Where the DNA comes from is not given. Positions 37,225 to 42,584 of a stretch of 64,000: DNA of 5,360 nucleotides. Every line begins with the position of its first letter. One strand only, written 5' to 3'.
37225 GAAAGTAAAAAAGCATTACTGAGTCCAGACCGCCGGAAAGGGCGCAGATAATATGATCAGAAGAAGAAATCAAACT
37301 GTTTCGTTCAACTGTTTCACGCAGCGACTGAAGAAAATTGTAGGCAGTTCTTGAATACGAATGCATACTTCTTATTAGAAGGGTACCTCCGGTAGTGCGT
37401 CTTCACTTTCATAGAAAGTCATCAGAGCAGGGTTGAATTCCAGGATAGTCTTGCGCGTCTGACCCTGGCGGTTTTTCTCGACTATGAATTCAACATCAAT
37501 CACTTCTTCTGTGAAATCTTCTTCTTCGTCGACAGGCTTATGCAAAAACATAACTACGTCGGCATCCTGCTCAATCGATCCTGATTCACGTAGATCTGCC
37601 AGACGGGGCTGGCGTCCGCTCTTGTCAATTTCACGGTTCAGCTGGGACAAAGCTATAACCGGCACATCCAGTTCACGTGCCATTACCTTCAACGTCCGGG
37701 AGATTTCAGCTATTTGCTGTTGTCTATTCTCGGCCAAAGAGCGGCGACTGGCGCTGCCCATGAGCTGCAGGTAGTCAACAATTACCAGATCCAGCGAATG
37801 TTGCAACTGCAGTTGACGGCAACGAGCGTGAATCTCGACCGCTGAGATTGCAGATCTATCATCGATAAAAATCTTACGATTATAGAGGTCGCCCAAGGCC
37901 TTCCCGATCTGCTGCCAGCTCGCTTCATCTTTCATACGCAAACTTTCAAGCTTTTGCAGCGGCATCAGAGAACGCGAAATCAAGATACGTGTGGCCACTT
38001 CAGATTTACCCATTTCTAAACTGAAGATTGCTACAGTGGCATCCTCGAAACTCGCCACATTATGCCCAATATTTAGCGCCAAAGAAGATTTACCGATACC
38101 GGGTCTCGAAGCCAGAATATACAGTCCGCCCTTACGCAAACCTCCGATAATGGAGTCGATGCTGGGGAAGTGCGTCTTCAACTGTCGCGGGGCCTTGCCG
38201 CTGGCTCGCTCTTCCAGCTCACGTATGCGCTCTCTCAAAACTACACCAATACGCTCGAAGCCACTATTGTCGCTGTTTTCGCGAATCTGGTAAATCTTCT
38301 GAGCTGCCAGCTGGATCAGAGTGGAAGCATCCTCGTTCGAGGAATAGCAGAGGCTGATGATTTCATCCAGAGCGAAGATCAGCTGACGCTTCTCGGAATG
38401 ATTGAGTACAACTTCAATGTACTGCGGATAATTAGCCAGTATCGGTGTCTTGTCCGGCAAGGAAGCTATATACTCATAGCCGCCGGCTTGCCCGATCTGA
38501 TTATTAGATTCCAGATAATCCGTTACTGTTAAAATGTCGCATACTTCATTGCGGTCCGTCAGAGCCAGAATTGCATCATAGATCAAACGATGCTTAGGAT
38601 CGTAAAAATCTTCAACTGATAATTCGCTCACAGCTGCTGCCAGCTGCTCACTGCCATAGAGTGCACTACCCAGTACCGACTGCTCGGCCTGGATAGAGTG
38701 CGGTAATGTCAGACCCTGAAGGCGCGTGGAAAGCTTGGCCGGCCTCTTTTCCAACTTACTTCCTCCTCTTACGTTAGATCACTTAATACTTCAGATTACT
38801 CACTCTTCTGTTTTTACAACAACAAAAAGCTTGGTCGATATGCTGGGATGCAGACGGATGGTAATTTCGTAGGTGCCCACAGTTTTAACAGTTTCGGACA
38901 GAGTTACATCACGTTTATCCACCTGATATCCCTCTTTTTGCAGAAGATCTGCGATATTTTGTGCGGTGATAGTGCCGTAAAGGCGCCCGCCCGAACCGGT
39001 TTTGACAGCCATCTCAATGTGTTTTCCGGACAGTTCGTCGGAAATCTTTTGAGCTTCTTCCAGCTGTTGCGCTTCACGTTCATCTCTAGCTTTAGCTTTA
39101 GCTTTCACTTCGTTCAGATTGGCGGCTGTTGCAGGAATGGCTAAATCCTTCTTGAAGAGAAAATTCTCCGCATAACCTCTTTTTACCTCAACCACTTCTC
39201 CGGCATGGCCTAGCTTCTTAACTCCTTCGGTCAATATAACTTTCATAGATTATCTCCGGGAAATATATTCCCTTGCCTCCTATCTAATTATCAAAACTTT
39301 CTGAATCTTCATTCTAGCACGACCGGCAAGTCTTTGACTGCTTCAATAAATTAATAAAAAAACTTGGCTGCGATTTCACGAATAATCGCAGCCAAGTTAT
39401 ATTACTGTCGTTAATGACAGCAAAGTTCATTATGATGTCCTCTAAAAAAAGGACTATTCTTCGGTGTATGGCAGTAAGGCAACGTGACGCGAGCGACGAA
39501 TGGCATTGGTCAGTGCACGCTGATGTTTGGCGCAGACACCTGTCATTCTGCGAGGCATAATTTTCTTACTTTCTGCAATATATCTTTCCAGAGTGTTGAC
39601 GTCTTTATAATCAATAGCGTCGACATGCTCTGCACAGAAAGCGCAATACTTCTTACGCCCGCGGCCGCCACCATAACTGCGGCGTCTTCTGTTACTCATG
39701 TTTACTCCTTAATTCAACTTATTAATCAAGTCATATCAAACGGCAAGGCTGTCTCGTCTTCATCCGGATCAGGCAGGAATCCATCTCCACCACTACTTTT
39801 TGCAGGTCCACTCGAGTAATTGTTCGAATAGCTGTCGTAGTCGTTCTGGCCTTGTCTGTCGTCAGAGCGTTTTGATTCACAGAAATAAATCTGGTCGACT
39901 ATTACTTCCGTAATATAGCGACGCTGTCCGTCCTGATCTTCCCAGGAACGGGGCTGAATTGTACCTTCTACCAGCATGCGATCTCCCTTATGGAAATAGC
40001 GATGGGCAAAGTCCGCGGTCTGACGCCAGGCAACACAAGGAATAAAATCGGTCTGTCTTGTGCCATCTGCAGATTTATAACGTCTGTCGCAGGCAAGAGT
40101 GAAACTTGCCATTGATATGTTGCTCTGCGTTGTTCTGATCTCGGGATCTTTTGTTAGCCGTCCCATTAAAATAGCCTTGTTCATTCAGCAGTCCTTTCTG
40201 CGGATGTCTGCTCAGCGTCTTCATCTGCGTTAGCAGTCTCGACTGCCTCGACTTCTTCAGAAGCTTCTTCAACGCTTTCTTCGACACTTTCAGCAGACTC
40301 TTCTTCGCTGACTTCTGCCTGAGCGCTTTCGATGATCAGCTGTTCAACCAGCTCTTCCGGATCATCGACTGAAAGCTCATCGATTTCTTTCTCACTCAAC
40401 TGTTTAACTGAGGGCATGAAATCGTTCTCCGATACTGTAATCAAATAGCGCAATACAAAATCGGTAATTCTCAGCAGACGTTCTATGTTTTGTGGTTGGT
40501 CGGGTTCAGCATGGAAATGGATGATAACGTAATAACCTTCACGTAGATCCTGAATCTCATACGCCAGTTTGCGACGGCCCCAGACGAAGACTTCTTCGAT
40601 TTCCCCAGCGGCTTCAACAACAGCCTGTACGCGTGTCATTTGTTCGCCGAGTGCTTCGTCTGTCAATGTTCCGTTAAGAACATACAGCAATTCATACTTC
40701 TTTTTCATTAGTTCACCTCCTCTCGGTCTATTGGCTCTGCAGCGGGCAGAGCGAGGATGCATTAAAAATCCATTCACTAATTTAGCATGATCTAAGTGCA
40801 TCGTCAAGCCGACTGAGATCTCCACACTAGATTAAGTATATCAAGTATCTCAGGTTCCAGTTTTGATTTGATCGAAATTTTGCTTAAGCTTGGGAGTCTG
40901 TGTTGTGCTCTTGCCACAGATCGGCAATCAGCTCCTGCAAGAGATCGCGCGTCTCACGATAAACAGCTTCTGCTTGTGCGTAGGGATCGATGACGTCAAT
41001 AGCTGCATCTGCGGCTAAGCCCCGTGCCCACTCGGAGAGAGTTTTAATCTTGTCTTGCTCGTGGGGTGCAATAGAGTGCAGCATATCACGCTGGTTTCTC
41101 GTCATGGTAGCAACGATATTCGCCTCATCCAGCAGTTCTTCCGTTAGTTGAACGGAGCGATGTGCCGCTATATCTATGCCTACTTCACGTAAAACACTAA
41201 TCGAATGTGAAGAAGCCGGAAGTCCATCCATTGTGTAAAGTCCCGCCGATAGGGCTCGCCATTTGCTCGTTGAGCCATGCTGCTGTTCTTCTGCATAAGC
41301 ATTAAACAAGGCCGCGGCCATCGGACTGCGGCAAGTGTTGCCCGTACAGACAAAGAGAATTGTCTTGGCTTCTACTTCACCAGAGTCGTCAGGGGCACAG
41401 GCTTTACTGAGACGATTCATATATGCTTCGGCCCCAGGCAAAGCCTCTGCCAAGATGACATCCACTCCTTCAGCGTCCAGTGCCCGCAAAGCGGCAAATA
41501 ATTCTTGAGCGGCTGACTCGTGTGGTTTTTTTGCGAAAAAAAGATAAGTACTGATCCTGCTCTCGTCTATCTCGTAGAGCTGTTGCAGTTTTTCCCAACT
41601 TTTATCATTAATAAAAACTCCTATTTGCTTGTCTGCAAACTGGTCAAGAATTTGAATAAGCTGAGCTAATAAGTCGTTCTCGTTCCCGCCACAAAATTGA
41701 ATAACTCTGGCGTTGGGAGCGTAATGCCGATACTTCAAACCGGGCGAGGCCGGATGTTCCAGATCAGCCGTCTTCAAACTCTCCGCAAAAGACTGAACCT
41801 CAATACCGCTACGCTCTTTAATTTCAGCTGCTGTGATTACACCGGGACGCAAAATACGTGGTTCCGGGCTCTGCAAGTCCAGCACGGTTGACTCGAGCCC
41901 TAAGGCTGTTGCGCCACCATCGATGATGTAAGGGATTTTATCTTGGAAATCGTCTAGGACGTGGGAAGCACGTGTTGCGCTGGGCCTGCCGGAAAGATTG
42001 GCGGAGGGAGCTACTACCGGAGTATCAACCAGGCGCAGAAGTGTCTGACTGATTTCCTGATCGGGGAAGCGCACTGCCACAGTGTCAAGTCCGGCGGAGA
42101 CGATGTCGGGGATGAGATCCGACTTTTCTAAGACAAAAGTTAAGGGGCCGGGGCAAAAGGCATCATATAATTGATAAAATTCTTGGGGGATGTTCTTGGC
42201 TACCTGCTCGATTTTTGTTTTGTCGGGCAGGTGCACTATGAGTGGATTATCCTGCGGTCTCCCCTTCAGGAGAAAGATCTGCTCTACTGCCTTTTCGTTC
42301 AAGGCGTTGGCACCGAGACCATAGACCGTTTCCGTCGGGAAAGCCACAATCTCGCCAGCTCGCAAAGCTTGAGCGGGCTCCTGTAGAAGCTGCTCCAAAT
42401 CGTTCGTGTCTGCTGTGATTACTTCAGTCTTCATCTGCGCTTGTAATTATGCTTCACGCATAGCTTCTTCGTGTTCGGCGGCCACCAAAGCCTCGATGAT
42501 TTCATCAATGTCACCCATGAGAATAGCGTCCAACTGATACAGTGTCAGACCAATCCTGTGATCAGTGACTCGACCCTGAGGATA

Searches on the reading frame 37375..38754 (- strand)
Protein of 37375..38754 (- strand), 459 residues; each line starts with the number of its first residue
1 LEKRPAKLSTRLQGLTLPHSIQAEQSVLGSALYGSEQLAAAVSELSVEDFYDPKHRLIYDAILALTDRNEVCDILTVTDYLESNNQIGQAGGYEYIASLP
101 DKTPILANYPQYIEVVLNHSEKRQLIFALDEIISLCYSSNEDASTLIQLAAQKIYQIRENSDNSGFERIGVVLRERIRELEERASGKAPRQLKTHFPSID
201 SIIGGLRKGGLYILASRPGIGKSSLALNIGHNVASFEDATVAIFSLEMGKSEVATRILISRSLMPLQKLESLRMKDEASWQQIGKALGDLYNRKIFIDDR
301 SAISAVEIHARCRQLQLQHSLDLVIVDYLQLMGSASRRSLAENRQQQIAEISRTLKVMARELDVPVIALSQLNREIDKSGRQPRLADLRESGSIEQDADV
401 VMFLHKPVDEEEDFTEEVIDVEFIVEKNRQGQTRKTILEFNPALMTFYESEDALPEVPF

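Call 39: search_protein_families(library=pfam, proteins=[window:37375-38754:-], max_evalue=1e-15)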
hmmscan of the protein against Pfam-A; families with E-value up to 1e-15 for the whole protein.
window:37375-38754:- (459 aa): 2 families
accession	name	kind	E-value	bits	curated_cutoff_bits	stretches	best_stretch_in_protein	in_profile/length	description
PF03796.21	DnaB_C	-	8.7e-83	278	27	1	192-448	2-254/255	DnaB-like helicase C terminal domain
PF00772.26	DnaB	-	1.2e-28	99.6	23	1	17-116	2-101/103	DnaB-like helicase N terminal domain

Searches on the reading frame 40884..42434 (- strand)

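Call 39: search_protein_families(library=pfam, proteins=[window:40884-42434:-], max_evalue=1e-15)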
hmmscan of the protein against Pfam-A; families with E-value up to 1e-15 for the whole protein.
window:40884-42434:- (516 aa): 3 families
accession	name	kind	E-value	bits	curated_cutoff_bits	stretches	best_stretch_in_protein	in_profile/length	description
PF01300.24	Sua5_yciO_yrdC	-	2e-60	203.8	25.1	1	22-198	1-178/178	Telomere recombination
PF01451.26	LMWPc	-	1.1e-29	104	23.2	1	359-505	1-142/144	Low molecular weight phosphotyrosine protein phosphatase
PF03481.19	Sua5_C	-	7.5e-22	78.8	22.9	1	200-347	1-136/136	Threonylcarbamoyl-AMP synthase, C-terminal domain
